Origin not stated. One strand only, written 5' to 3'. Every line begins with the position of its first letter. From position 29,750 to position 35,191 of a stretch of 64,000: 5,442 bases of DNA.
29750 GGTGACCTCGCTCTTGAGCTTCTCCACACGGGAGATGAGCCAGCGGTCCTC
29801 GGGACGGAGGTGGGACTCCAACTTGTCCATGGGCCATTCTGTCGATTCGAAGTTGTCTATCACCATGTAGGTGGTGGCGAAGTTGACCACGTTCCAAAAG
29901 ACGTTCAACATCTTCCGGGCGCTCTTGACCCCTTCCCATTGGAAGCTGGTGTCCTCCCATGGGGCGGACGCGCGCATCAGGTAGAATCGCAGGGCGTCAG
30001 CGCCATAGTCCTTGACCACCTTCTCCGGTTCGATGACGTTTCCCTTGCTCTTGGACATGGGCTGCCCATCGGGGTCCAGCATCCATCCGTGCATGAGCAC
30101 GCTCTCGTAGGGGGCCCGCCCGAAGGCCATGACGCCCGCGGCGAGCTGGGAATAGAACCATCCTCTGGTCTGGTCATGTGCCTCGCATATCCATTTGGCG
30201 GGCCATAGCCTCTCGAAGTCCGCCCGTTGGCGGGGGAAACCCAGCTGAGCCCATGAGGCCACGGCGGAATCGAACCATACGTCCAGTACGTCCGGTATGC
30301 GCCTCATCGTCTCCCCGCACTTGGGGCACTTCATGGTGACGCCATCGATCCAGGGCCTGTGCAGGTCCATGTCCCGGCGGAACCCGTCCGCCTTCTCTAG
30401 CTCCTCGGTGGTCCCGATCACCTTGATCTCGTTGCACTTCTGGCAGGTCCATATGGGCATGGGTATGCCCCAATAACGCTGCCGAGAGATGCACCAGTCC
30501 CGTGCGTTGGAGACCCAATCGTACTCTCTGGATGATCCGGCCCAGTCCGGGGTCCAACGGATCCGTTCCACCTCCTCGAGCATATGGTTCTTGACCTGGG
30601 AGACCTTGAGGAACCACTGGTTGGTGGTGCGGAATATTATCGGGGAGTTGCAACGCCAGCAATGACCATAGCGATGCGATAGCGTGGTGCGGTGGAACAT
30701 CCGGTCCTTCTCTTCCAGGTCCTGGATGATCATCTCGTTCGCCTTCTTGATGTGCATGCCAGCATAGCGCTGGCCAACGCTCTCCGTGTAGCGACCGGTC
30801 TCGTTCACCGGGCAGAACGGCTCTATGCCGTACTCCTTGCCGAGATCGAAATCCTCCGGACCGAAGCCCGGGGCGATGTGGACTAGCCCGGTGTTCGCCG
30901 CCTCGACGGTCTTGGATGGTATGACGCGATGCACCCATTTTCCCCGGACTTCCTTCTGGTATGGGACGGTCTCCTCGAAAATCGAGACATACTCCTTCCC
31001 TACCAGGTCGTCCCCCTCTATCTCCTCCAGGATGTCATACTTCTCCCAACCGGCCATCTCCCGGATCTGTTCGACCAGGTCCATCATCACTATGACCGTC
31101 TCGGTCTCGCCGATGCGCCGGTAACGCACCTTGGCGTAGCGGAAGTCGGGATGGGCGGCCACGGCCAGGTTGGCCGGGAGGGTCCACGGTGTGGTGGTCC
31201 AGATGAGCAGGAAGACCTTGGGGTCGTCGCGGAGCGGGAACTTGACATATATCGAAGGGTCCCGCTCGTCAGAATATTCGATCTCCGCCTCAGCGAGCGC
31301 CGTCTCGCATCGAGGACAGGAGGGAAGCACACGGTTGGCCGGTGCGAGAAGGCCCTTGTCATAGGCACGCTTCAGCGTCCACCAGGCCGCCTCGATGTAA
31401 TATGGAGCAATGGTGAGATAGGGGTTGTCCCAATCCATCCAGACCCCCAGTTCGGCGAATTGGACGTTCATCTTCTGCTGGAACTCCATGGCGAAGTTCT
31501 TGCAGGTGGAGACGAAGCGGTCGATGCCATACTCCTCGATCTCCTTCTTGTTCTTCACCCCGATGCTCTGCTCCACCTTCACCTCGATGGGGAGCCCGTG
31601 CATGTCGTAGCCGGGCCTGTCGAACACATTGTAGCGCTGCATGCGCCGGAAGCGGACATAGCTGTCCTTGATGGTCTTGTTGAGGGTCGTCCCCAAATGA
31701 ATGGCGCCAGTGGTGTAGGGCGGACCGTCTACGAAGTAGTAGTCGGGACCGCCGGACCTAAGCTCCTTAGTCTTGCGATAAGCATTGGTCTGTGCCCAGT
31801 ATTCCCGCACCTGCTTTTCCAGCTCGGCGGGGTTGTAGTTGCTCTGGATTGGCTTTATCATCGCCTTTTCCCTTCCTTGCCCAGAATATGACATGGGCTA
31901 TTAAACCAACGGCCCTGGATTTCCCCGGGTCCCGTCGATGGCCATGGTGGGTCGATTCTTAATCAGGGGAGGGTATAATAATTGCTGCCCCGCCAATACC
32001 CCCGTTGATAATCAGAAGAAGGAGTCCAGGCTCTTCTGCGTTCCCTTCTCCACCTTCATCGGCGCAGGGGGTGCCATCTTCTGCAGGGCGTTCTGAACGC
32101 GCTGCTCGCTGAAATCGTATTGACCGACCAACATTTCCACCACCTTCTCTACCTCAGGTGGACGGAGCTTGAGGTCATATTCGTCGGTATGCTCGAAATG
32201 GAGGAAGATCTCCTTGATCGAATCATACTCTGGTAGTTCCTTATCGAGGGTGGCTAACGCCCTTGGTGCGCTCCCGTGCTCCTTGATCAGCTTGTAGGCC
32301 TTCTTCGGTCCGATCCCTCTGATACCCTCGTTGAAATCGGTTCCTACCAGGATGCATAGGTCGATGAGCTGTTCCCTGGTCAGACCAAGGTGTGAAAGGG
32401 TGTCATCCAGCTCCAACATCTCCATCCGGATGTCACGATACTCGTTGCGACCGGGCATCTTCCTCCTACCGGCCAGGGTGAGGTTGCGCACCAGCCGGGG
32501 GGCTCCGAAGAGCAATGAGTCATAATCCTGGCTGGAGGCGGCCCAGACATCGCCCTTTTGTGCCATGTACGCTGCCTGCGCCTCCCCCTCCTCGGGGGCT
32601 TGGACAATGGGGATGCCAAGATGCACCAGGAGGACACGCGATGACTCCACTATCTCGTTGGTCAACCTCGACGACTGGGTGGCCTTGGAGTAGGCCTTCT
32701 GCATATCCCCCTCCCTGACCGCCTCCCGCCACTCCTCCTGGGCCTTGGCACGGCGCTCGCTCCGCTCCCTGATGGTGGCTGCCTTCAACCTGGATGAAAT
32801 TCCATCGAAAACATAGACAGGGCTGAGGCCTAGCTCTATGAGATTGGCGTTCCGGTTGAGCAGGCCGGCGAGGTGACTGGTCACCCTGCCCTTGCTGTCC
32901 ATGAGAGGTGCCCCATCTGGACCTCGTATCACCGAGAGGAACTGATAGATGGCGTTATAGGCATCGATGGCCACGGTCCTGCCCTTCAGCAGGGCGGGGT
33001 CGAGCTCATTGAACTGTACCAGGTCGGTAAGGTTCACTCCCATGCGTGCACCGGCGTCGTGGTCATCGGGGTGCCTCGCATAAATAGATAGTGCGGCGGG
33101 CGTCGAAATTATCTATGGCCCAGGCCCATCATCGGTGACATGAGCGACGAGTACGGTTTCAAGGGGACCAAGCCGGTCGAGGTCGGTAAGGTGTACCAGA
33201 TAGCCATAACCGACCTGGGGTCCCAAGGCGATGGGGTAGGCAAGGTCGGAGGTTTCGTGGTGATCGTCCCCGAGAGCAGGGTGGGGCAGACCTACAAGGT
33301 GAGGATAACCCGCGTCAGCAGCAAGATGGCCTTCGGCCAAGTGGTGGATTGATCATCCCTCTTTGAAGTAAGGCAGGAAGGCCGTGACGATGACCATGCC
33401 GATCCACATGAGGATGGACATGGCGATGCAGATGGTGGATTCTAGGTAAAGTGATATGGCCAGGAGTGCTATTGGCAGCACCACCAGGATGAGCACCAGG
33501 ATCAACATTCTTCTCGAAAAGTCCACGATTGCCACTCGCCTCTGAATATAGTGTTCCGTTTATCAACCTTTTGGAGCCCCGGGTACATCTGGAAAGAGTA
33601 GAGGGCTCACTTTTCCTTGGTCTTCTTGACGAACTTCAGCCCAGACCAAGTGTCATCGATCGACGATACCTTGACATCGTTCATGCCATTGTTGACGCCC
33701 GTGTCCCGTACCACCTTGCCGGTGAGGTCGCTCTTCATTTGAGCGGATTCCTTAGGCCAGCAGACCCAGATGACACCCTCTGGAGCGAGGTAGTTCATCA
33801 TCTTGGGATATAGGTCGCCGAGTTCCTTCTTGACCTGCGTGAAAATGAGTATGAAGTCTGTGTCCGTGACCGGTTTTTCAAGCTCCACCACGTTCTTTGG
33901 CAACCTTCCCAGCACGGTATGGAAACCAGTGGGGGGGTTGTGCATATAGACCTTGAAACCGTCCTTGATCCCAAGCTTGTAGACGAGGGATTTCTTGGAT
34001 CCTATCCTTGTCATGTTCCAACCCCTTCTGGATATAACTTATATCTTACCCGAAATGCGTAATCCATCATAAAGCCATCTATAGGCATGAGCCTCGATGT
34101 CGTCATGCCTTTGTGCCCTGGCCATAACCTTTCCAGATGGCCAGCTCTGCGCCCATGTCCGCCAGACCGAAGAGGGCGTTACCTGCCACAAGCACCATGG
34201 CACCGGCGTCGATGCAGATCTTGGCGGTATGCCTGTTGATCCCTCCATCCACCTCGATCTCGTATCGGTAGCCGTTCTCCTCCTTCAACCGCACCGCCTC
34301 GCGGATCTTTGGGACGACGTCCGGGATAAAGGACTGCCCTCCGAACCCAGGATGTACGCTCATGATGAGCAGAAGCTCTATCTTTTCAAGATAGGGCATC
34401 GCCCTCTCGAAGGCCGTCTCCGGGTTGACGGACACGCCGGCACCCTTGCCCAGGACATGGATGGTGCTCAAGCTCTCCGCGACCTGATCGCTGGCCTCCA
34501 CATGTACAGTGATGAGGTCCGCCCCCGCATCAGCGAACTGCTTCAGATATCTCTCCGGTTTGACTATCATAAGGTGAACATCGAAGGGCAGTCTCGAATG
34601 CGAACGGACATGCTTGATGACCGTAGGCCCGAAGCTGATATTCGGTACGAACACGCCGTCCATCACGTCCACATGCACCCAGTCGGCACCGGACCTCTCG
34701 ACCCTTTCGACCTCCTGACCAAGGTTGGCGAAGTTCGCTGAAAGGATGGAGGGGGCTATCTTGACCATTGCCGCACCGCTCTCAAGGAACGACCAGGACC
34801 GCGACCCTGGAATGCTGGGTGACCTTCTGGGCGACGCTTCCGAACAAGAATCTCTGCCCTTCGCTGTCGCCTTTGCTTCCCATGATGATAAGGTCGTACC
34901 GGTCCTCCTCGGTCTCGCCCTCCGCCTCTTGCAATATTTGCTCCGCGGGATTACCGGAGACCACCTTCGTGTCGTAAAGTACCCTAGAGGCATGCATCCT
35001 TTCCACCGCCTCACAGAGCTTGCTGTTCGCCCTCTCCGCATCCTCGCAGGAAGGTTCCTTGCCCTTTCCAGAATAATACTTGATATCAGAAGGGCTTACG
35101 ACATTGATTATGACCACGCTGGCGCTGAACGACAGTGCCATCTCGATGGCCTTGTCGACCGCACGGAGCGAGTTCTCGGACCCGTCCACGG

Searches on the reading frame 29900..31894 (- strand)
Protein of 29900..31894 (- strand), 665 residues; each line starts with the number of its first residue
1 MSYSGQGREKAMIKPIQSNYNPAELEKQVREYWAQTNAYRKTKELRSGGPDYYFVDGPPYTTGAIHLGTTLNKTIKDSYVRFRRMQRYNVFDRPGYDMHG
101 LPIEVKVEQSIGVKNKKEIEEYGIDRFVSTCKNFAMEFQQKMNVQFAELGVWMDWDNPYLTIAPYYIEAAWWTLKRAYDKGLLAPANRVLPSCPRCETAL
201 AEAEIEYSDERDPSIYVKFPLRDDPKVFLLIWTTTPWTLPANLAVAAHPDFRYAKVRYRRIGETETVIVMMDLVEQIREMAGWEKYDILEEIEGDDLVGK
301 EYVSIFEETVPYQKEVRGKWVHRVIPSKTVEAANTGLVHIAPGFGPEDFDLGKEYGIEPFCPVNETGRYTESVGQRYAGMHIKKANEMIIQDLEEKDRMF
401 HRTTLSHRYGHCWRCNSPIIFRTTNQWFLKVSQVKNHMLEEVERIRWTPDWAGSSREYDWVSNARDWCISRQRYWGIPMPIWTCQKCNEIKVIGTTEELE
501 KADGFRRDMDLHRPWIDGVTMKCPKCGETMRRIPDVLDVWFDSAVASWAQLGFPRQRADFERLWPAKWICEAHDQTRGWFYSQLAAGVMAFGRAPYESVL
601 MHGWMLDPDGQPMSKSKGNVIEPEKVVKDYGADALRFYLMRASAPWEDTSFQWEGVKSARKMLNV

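Call 69: search_solved_structures(query=window:29900-31894:-, max_evalue=1e-30, show_alignments=3)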
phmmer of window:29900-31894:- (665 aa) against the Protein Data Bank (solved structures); distinct sequences matched with E-value up to 1e-30: 18.
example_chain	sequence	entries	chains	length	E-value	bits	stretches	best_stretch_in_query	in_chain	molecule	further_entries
1ile_A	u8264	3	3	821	8.3e-152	509.8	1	21-651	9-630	ISOLEUCYL-TRNA SYNTHETASE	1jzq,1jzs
8c9d_A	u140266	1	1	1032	1.2e-147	496.1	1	20-660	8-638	Isoleucine--tRNA ligase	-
8c8v_A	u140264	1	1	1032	3.6e-147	494.5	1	20-660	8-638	Isoleucine--tRNA ligase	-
8c8u_A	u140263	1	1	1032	3.6e-147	494.5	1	20-660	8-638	Isoleucine--tRNA ligase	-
9w01_B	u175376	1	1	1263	5.7e-145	487.3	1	12-661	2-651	Isoleucine--tRNA ligase, cytoplasmic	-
8c8w_A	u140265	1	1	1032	1.9e-144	485.6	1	20-660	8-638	Isoleucine--tRNA ligase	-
6ldk_A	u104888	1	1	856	1.3e-140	472.8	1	24-658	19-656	Isoleucine--tRNA ligase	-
9wqs_A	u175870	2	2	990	1.4e-134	452.9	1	24-659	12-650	Isoleucine--tRNA ligase, cytoplasmic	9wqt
7d5c_A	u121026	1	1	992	1.4e-134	452.9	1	24-659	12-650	Isoleucine--tRNA ligase, cytoplasmic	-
8wnd_A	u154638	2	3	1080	1.8e-134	452.5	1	24-659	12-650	isoleucine--tRNA ligase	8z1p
8c9e_A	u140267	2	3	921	2.8e-120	405.6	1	24-640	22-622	Isoleucine--tRNA ligase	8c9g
8c9f_A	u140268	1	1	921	8.8e-118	397.4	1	24-640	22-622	Isoleucine--tRNA ligase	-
1ffy_A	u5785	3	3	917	3.8e-111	375.5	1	25-640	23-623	ISOLEUCYL-TRNA SYNTHETASE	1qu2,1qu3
8wnf_A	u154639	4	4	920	2.1e-89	303.6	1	28-639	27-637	Isoleucine--tRNA ligase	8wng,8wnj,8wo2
8wni_A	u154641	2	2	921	2.1e-89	303.6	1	28-639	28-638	Isoleucine--tRNA ligase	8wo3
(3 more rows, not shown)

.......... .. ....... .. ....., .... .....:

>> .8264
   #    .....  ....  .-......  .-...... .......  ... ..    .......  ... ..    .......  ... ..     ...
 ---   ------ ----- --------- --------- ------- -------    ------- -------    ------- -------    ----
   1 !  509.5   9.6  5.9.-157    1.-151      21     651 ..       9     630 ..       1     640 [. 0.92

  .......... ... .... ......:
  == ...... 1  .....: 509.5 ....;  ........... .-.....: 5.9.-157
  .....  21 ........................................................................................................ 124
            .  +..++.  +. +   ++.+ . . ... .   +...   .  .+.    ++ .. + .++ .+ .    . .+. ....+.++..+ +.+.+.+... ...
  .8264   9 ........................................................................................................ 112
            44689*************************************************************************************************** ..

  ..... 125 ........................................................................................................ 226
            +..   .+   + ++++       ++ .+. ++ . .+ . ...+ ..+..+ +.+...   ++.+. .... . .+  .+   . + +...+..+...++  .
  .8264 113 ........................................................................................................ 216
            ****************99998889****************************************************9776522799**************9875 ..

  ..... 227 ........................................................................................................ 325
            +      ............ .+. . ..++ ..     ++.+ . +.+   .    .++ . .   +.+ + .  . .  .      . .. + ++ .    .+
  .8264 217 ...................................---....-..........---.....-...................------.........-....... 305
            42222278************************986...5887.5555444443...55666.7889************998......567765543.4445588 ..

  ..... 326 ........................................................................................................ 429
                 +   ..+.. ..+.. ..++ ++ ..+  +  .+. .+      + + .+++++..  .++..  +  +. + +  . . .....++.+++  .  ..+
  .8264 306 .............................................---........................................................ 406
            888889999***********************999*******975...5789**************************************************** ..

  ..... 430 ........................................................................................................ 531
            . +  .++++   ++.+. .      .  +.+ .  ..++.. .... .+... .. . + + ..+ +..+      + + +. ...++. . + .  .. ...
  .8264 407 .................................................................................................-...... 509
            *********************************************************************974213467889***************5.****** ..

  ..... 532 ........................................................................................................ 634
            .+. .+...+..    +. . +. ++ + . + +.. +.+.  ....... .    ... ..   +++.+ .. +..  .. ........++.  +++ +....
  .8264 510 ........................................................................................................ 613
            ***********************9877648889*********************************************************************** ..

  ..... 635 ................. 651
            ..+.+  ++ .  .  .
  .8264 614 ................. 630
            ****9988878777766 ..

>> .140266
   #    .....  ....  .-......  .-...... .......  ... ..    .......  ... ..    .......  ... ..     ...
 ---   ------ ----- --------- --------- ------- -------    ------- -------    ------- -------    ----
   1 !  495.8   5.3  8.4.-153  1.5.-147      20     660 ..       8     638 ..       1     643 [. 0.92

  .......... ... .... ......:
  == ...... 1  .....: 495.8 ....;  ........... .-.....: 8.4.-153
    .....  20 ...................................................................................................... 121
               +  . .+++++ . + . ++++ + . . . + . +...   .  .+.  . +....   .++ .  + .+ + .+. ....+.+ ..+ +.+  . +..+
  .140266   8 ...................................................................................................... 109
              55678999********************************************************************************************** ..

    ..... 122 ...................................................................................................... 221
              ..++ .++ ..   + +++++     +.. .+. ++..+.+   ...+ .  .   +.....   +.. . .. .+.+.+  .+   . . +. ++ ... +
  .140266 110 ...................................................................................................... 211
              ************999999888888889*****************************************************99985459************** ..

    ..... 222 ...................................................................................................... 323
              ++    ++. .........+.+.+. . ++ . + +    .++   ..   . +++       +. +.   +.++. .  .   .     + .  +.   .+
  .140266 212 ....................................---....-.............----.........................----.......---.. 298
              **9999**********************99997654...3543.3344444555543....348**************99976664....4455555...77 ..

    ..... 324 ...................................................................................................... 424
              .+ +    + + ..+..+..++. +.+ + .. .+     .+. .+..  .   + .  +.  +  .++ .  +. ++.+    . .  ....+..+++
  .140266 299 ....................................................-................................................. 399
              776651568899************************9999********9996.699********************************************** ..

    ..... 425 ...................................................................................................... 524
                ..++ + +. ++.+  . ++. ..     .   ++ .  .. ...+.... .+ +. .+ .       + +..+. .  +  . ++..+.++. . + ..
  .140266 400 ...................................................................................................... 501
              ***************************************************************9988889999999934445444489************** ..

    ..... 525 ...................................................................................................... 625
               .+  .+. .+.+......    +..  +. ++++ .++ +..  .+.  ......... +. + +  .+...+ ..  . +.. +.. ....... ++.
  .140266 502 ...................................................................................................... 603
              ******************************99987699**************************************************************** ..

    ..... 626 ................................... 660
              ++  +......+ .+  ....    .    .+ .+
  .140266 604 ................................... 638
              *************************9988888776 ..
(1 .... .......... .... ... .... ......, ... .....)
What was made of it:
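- On Isoleucine--tRNA ligase (class Ia): The motifs align to HVGH and KMSKS of 1ILE but read HLGT and PMSKS (call 69).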

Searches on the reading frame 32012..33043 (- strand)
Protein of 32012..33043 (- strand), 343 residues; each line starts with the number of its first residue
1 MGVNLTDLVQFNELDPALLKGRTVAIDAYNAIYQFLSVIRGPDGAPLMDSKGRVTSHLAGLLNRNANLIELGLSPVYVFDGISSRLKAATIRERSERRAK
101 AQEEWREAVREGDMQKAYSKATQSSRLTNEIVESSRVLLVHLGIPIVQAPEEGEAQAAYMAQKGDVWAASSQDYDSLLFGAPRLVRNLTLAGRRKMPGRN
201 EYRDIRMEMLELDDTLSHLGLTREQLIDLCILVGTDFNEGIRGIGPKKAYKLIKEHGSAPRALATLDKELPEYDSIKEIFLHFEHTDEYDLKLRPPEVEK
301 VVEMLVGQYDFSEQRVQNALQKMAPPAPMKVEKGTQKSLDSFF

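Call 40: search_protein_families(library=pfam, proteins=[window:32012-33043:-], max_evalue=0.001)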
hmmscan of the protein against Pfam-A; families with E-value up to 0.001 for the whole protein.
window:32012-33043:- (343 aa): 3 families
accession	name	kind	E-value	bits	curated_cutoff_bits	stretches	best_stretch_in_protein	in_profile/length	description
PF00867.23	XPG_I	-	1.2e-29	103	24.9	1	143-236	1-89/89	XPG I-region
PF00752.23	XPG_N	-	3.4e-16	60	22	1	11-101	16-101/101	XPG N-terminal domain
PF01367.25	5_3_exonuc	-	2.6e-06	28.3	40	1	222-271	2-52/97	5'-3' exonuclease, C-terminal SAM fold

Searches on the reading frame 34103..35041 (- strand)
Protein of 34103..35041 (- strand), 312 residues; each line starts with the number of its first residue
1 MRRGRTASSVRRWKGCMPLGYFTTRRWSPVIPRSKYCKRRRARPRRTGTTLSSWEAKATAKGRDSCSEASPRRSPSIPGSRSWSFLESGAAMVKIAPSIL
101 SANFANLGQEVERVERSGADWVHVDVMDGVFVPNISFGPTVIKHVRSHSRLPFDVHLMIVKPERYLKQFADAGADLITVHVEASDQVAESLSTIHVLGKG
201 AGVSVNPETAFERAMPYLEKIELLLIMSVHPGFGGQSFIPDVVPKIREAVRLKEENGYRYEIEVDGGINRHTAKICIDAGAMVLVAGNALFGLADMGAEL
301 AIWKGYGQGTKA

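Call 40: search_protein_families(library=pfam, proteins=[window:34103-35041:-], max_evalue=0.001)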
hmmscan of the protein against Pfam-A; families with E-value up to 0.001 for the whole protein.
window:34103-35041:- (312 aa): 1 family
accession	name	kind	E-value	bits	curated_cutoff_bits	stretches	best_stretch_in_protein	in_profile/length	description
PF00834.25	Ribul_P_3_epim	-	1.1e-72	244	21.1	1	94-291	1-198/198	Ribulose-phosphate 3 epimerase family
